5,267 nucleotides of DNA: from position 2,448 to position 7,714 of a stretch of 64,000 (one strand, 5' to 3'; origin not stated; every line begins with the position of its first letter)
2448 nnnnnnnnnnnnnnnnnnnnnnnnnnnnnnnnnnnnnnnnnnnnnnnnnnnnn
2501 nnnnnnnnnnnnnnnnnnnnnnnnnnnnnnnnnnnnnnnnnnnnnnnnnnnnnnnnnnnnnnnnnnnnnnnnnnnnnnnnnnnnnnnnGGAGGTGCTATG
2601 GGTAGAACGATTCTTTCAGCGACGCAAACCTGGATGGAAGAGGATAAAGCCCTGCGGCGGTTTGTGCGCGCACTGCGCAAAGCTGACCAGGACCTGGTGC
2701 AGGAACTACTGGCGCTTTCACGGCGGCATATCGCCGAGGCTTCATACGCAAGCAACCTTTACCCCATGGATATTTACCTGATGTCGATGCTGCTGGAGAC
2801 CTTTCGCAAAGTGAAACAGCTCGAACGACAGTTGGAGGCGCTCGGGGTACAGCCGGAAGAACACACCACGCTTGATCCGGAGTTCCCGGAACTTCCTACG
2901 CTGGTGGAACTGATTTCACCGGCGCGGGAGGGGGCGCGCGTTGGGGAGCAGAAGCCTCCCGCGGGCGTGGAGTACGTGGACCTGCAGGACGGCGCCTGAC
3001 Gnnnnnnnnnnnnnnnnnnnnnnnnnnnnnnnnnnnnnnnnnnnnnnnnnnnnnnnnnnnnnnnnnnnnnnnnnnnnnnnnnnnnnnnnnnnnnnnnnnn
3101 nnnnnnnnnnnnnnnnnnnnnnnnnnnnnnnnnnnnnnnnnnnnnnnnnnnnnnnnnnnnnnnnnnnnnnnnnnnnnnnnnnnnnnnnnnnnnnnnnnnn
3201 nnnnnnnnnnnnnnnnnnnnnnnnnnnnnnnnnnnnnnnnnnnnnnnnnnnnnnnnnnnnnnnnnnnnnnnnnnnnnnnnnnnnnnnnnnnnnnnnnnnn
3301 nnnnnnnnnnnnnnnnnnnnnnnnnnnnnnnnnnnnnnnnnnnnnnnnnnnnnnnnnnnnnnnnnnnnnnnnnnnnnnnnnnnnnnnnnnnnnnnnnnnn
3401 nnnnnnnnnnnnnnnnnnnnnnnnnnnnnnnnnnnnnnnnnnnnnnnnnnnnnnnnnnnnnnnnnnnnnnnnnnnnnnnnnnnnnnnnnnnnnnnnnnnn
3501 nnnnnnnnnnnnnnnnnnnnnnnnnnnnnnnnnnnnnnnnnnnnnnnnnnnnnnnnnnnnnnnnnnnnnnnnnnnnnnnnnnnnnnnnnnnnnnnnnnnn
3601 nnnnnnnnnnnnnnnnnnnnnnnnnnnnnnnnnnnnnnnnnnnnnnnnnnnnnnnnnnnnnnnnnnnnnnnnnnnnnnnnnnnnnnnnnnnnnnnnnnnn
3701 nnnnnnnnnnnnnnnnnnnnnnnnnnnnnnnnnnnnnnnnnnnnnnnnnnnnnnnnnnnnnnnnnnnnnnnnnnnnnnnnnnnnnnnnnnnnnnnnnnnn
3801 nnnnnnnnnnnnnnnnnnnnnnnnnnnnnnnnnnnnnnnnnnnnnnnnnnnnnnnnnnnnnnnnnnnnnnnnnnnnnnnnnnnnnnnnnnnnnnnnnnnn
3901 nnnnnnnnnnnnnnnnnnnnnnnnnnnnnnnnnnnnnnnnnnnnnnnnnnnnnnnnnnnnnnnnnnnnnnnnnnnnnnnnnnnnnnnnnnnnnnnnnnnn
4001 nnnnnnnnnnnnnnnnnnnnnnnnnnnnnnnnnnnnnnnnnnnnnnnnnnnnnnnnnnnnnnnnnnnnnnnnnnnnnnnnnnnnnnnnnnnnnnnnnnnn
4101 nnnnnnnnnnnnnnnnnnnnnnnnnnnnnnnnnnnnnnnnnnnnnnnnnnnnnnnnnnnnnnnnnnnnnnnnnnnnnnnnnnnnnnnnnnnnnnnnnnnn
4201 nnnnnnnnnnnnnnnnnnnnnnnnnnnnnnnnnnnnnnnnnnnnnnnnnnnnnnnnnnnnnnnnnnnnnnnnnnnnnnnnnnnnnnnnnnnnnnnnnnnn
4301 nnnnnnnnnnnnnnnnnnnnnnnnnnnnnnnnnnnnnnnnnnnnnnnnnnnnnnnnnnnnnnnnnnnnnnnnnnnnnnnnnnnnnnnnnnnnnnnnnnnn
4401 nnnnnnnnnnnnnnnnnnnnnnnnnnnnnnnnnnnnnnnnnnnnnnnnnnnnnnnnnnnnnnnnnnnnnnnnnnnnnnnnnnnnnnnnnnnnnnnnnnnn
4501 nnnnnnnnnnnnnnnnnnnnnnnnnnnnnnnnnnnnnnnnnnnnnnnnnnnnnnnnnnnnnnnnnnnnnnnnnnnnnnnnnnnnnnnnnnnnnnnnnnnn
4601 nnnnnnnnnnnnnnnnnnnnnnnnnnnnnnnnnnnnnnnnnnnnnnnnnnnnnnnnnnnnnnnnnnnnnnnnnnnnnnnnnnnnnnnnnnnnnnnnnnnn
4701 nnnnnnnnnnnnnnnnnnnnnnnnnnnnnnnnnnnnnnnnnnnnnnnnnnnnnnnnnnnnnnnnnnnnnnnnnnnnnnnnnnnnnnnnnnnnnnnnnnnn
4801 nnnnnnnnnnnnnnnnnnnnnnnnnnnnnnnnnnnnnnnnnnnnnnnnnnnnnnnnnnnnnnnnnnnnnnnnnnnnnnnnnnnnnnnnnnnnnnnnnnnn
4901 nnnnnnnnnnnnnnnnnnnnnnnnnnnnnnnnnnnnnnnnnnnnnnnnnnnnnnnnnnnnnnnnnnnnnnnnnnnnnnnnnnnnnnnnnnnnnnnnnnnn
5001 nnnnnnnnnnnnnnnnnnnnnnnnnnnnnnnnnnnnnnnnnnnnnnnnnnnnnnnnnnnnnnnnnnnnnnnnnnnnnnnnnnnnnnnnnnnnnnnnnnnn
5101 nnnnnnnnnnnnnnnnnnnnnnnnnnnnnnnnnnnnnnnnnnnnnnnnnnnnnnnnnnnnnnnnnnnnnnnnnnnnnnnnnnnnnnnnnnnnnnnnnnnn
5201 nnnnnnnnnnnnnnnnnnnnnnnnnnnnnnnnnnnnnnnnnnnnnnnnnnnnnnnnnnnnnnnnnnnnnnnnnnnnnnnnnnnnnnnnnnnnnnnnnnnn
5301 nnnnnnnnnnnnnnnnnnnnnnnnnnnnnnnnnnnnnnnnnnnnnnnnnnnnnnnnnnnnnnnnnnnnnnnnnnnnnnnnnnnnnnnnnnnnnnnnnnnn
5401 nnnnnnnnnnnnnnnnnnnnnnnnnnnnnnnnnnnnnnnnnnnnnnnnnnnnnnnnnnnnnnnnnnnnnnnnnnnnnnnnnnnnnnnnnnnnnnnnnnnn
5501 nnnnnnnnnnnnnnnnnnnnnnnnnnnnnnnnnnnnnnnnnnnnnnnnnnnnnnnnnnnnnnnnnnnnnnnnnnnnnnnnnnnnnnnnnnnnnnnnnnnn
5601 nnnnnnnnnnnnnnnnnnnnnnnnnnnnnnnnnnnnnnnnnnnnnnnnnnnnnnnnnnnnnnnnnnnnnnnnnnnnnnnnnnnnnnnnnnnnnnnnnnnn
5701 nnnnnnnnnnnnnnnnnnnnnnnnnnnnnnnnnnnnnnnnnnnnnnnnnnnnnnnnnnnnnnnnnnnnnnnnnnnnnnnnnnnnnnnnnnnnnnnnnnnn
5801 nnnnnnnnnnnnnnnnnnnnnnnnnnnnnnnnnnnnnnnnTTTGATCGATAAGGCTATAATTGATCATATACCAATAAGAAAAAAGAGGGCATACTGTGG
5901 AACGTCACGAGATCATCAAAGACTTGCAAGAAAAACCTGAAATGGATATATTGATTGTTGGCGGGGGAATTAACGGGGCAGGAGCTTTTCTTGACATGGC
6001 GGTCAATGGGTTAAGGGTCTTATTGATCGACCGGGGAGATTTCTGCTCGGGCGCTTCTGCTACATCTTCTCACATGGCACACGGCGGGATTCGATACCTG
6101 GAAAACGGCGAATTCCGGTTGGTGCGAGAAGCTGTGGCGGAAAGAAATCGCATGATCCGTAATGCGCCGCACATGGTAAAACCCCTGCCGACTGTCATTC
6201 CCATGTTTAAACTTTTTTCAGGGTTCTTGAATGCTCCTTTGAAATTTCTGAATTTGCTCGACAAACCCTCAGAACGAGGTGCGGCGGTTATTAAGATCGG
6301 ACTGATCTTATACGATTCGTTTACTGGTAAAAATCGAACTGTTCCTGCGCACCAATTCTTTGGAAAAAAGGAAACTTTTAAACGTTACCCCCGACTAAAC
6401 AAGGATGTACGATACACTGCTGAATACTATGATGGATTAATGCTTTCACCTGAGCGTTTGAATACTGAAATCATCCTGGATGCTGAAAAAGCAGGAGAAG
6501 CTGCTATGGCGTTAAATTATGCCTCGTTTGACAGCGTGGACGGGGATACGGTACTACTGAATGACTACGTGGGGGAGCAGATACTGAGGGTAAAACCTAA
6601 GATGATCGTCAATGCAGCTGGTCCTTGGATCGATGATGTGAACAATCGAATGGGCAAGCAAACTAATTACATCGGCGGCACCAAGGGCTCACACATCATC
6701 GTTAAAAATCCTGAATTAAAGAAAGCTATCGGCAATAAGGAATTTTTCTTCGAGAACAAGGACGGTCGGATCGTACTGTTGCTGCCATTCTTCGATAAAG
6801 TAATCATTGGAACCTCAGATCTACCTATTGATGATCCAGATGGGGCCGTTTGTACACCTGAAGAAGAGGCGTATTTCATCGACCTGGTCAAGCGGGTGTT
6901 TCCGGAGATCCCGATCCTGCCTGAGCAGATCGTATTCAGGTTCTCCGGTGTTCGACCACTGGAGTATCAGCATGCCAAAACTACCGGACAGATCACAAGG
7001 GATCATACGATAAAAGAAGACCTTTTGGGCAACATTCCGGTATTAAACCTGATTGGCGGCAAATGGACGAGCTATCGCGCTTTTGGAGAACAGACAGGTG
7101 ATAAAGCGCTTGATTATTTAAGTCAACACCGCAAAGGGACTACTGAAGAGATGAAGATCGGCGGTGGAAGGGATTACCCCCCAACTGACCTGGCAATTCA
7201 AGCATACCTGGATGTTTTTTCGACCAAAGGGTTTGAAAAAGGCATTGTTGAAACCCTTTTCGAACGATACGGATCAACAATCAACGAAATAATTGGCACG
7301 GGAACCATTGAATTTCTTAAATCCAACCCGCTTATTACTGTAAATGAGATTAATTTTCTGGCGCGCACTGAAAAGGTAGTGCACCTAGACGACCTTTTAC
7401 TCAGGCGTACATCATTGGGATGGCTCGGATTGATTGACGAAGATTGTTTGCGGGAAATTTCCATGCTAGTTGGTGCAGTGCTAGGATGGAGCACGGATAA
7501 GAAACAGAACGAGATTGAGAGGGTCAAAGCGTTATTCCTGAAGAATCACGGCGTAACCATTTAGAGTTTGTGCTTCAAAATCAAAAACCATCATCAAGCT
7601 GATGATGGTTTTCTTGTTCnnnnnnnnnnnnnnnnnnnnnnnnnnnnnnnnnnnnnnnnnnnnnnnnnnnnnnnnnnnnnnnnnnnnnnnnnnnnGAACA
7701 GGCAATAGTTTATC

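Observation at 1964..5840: SOS-box-fronted cassette of a RecA-fold-like protein, a small helical protein, a degenerate PolB homolog and SRAP: possible PolB-based analogue of the ImuA-ImuB-DnaE2 mutasome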

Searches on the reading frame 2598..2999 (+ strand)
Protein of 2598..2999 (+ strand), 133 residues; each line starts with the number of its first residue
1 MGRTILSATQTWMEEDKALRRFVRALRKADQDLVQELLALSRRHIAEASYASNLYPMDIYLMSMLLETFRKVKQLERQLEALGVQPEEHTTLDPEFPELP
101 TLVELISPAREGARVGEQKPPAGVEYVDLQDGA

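Call 3: search_protein_families(library=pfam, proteins=[window:2598-2999:+], max_evalue=1)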
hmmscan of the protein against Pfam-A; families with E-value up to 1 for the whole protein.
window:2598-2999:+ (133 aa): 2 families
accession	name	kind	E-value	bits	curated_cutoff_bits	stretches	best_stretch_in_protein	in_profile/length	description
PF09384.15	UTP15_C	-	0.0086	16.2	33.1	1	20-85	61-126/147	UTP15 C terminal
PF09269.16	DUF1967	-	0.29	11.6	27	0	10-29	25-44/70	Domain of unknown function (DUF1967)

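Call 4: search_protein_families(library=ncbifam, proteins=[window:2598-2999:+], max_evalue=1)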
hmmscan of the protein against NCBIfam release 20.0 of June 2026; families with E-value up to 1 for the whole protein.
window:2598-2999:+ (133 aa): 1 family
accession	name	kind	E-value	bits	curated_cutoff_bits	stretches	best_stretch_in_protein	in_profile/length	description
NF004834.1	PRK06185.1-3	subfamily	0.14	11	500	1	13-92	327-405/420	FAD-dependent oxidoreductase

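Call 22: find_homologous_proteins(query=window:2598-2999:+, max_evalue=0.001)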
Query window:2598-2999:+ (133 aa): 379 proteins with E <= 0.001 among 421 candidates; the best 120 are listed.
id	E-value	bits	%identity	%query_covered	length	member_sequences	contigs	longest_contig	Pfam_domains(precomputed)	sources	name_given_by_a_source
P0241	2.5e-78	278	99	100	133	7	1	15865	PF26485.1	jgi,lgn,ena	jgi:aryl-alcohol dehydrogenase-like predicted oxidoreductase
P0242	1.5e-70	253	89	100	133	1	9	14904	PF26485.1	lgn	-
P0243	9.3e-65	234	85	100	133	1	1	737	PF26485.1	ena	-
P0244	1.9e-63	230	83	100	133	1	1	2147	PF26485.1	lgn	-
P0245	2.3e-63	230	81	100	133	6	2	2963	PF26485.1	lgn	-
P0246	3.8e-63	229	83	100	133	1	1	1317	PF26485.1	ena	-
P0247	3.7e-62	226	83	100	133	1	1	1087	PF26485.1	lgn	-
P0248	1.5e-60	221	88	91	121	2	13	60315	PF26485.1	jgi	jgi:aryl-alcohol dehydrogenase-like predicted oxidoreductase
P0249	2.7e-60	220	79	100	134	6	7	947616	PF26485.1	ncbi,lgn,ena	-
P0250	1.4e-59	218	78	100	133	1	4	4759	PF26485.1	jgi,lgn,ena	-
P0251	1.5e-59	218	80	100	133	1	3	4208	PF26485.1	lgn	-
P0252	4.0e-59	216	79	100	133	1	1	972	PF26485.1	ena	-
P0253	2.7e-58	214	77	100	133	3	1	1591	PF26485.1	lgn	-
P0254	7.0e-58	212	76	100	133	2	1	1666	PF26485.1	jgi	jgi:hypothetical protein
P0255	1.7e-57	211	77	100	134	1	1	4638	PF26485.1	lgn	-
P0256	3.3e-57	210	77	100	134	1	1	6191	PF26485.1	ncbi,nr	ncbi:MAG: hypothetical protein LLG42_06375 [Chloroflexi bacterium]|nr:hypothetical protein [Chlorofl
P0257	1.1e-56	208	75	100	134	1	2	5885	PF26485.1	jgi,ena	jgi:hypothetical protein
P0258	1.9e-56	208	76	100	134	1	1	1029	PF26485.1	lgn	-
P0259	2.4e-56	207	76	100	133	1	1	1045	PF26485.1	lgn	-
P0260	1.8e-55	204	76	100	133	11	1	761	PF26485.1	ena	-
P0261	5.6e-55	203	76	100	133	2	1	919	PF26485.1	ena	-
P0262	1.4e-54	202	74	100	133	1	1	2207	PF26485.1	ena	-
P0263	6.5e-54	199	74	100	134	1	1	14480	PF26485.1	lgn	-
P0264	9.0e-54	199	73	99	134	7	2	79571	PF26485.1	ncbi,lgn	-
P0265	1.3e-53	198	72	99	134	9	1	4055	PF26485.1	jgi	jgi:aryl-alcohol dehydrogenase-like predicted oxidoreductase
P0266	2.4e-53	198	75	98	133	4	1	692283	PF26485.1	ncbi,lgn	-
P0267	2.8e-53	197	74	100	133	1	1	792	PF26485.1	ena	-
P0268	4.1e-53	197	72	99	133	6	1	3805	PF26485.1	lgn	-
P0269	5.4e-53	196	74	100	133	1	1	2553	PF26485.1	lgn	-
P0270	2.1e-51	191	72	100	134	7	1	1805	PF26485.1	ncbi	-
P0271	1.4e-50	189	71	100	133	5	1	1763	PF26485.1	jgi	-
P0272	1.4e-50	189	69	100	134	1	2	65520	PF26485.1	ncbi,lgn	-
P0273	6.9e-50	186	70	100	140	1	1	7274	PF26485.1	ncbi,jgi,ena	-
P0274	7.1e-50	186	70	100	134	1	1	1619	PF26485.1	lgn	-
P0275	7.4e-50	186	66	100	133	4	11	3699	PF26485.1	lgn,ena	-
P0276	8.2e-50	186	70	100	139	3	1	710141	PF26485.1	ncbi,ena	-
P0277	9.8e-50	186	70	99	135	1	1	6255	PF26485.1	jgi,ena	jgi:hypothetical protein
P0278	1.7e-49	185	68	100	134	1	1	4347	PF26485.1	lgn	-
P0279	1.8e-49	185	69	99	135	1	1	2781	PF26485.1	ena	-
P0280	3.8e-49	184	69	100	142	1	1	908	PF26485.1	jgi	jgi:hypothetical protein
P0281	4.3e-49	184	69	100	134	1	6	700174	PF26485.1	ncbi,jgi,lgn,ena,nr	ncbi:MAG: hypothetical protein KBA59_04450 [Anaerolineaceae bacterium]|nr:hypothetical protein [Anae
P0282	8.5e-49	183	67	100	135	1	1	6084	PF26485.1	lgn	-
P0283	1.0e-48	183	68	100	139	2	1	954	PF26485.1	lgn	-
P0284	1.3e-48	182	69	99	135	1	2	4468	PF26485.1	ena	-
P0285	3.9e-48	181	68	100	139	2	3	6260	PF26485.1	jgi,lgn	jgi:hypothetical protein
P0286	3.9e-48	181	66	100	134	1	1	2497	PF26485.1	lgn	-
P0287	6.7e-48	180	65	100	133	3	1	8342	PF26485.1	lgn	-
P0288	1.7e-47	179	67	99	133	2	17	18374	PF26485.1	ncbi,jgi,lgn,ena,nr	ncbi:MAG TPA: hypothetical protein PK040_08710 [Anaerolineaceae bacterium]|nr:hypothetical protein [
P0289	4.6e-47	177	68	100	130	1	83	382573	PF26485.1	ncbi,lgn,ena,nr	ncbi:MAG: hypothetical protein KBD67_08205 [Anaerolineaceae bacterium]|nr:hypothetical protein [Anae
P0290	4.6e-47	177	68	100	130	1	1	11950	PF26485.1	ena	-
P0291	5.9e-47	177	65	100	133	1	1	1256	PF26485.1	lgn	-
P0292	6.0e-47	177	70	100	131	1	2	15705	PF26485.1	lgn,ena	-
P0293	7.7e-47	177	65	100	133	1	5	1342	PF26485.1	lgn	-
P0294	7.8e-47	177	68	100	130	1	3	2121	PF26485.1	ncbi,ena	-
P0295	8.8e-47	176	70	100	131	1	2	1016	PF26485.1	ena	-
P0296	1.9e-46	175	69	100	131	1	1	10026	PF26485.1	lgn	-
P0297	3.1e-46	175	68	100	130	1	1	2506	PF26485.1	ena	-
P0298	3.2e-46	175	68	100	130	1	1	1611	PF26485.1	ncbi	-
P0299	5.2e-46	174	68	100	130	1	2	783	PF26485.1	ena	-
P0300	5.3e-46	174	65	100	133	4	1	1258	PF26485.1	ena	-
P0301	3.3e-45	171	68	100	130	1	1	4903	PF26485.1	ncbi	-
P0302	3.2e-44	168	63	100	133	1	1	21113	PF26485.1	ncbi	-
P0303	3.3e-44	168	63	100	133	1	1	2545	PF26485.1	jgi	jgi:hypothetical protein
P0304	3.4e-44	168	64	100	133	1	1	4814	PF26485.1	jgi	jgi:predicted dehydrogenase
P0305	3.4e-44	168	65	100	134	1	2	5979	PF26485.1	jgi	-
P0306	4.3e-44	168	65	100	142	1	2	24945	PF26485.1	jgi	-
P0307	4.8e-44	168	64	100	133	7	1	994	PF26485.1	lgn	-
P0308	5.0e-44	168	65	100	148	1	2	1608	PF26485.1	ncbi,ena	-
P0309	5.0e-44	168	65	100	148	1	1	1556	PF26485.1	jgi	-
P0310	1.1e-43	166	63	100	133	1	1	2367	PF26485.1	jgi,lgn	jgi:hypothetical protein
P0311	1.4e-43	166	64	99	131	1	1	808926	PF26485.1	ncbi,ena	-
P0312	2.7e-43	165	64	100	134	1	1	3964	PF26485.1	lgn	-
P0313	3.1e-43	165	64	100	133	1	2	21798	PF26485.1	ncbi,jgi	jgi:hypothetical protein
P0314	9.7e-43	163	64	100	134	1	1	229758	PF26485.1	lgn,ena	-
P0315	1.1e-42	163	62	100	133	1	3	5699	PF26485.1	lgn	-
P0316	2.6e-42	162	64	100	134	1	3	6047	PF26485.1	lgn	-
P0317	3.4e-42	162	62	100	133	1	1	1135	PF26485.1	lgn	-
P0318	3.6e-42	161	63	98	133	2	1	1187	PF26485.1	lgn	-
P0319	4.1e-42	161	63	100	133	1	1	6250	PF26485.1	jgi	jgi:hypothetical protein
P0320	6.3e-42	161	63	100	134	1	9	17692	PF26485.1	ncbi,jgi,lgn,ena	-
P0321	7.8e-42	160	63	100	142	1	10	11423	PF26485.1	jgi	jgi:hypothetical protein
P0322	1.7e-41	159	63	100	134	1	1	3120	PF26485.1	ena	-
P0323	3.1e-41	159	63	100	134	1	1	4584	PF26485.1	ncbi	-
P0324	3.1e-41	158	61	100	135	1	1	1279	PF26485.1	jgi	jgi:hypothetical protein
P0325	3.5e-41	158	62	100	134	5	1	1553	PF26485.1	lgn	-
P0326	6.2e-41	158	63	100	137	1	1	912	PF26485.1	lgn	-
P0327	9.0e-41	157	64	99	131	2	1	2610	PF26485.1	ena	-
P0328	9.5e-41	157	63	100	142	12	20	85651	PF26485.1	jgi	jgi:hypothetical protein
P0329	1.3e-40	157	62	100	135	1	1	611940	PF26485.1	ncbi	-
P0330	4.2e-40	155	63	100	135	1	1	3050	PF26485.1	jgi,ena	jgi:hypothetical protein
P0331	4.6e-40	155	60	100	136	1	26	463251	PF26485.1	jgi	jgi:hypothetical protein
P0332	1.9e-39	153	62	100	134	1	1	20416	PF26485.1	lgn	-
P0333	2.8e-39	152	61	100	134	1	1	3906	PF26485.1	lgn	-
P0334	3.9e-38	148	60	100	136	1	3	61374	PF26485.1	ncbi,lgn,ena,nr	ncbi:MAG: hypothetical protein FD147_2430 [Chloroflexi bacterium]|nr:MAG: hypothetical protein FD147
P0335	7.8e-38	148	62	100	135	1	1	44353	PF26485.1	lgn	-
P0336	1.2e-37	147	62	100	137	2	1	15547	PF26485.1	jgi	-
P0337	1.7e-37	146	62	100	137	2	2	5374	PF26485.1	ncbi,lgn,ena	-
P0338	1.9e-37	146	59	100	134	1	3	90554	PF26485.1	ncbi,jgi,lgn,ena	-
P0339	2.8e-37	146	58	100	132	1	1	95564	PF26485.1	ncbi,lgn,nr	ncbi:MAG: hypothetical protein NTZ74_06555 [Chloroflexi bacterium]|nr:hypothetical protein [Chlorofl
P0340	3.1e-37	146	62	100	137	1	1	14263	PF26485.1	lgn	-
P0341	4.0e-37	145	59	100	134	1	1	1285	PF26485.1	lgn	-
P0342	4.4e-37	145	61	100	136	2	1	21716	PF26485.1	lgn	-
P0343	4.7e-37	145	59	100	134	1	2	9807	PF26485.1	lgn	-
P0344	7.1e-37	144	60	100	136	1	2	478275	PF26485.1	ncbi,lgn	-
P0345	1.0e-36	144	61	100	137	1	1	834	PF26485.1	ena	-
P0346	1.1e-36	144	61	100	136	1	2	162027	PF26485.1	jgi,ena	jgi:hypothetical protein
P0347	1.2e-36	144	61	100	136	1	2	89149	PF26485.1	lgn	-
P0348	1.3e-36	144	60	100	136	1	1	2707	PF26485.1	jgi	jgi:hypothetical protein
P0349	1.7e-36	143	57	100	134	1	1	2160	PF26485.1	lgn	-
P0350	2.2e-36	143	58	100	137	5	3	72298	PF26485.1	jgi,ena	-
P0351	2.6e-36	143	61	100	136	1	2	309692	PF26485.1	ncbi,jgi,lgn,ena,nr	ncbi:MAG: hypothetical protein CVU43_14085 [Chloroflexi bacterium HGW-Chloroflexi-5]|jgi:hypothetica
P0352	2.6e-36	143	61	100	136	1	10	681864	PF26485.1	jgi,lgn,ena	jgi:hypothetical protein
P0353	2.7e-36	143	58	100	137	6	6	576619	PF26485.1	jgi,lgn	jgi:hypothetical protein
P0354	2.7e-36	143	57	100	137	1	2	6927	PF26485.1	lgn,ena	-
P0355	2.9e-36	142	61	100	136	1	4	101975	PF26485.1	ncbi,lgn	-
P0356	2.9e-36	142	56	100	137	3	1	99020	PF26485.1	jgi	jgi:hypothetical protein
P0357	3.1e-36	142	60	100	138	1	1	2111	PF26485.1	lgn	-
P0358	3.1e-36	142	58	100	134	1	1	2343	PF26485.1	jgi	jgi:hypothetical protein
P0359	3.6e-36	142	58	100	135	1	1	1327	PF26485.1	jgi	jgi:hypothetical protein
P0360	3.6e-36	142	61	100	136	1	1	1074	PF26485.1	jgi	jgi:hypothetical protein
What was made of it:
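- Tried and rejected: Homologues of gene 2 carry a precomputed PF26485 label that is absent from the local Pfam copy, so I could not read its name (call 22).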

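Call 35: predict_structure(alignment_id=A3)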
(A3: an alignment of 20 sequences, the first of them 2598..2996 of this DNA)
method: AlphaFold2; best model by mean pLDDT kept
length: 133 residues; sequences in the alignment: 20
mean_pLDDT: 57.0   pTM: 0.27
mean pLDDT of the five models: 57.0, 55.2, 51.3, 51.2, 50.4
residues with pLDDT >= 90: 0; 70-90: 26; 50-70: 59; < 50: 48
segments of 3 or more residues with pLDDT < 50: 1-3, 88-93, 95-100, 102-126, 130-133
pLDDT, mean of each block of 10 residues (from residue 1): 49 64 65 69 58 58 75 78 58 45 45 37 46 39
secondary structure, 60 per line:
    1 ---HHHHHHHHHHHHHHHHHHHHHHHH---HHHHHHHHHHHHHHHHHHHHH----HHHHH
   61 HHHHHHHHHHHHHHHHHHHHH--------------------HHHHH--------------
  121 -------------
elements in order: H4-27 H31-51 H56-81 H102-106
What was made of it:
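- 2598..2999 (+): PPB2 (arCOG07300 family): small three-helix partner of PolB2 with N-terminal MGRT arm, plus a C-terminal extension. Helices at 4-27, 31-51 and 56-81 in a low-confidence model (call 35).
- On Prokaryotic PolB2 mutasome operon (iRadA-PPB2-PolB2): Three helices predicted, at low confidence (call 35).
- The complex was not modelled here, and the PPB2 monomer model was poor (pLDDT 57, call 35).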

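Call 64: search_protein_representatives(alignment_id=A3)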
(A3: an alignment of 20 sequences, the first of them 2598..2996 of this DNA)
Query: 20 sequences, 134 profile positions. Proteins with E-value up to 0.001 (for the whole library): 402; up to 1e-10: 95; up to 1e-30: 8. The best 150 are listed.
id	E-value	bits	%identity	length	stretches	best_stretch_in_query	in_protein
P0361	2.8e-50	186.5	-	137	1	1-134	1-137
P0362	2.5e-41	157.5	-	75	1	1-75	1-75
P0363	2.2e-34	135.0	-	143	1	1-118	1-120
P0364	1.1e-33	132.8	-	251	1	1-81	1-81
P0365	2.5e-33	131.7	-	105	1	1-77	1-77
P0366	5.8e-33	130.4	-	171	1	1-104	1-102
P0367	3.4e-31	124.7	-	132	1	1-103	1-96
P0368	3.8e-31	124.6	-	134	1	1-74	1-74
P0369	3.3e-25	105.4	-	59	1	1-59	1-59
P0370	1.5e-21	93.5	-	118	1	1-109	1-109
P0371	3.6e-21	92.3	-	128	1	1-86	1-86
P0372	5.3e-21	91.7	-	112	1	1-83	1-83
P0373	5.5e-21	91.7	-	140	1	1-107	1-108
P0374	6.3e-21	91.5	-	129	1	1-86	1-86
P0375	2.4e-20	89.6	-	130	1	1-90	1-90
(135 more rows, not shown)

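Call 72: fold_search(model_id=the predicted structure, library=pdb)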
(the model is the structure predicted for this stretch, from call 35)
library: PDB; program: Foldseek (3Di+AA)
matches with E <= 10: 1; with E <= 0.001: 0
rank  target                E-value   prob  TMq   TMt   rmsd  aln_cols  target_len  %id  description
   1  6zym_L                3.0e+00  0.04  0.20  0.14  29.0       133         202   17  Human C Complex Spliceosome - High-resolution CORE (released 2020-10-14)
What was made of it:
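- Tried and rejected: The PPB2 monomer model was poor (pLDDT 57, call 35) and its fold search returned nothing usable (call 72).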

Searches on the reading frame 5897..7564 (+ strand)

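Call 41: search_protein_families(library=pfam, proteins=[window:5897-7564:+], max_evalue=0.00001)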
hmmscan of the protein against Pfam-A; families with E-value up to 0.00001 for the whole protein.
window:5897-7564:+ (555 aa): 2 families
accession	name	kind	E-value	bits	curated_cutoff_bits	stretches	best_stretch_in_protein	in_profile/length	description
PF01266.30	DAO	-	1.4e-36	127.3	27.9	1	17-359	1-316/353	FAD dependent oxidoreductase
PF16901.10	DAO_C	-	8.9e-15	55.1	31.4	1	415-535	2-125/126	C-terminal domain of alpha-glycerophosphate oxidase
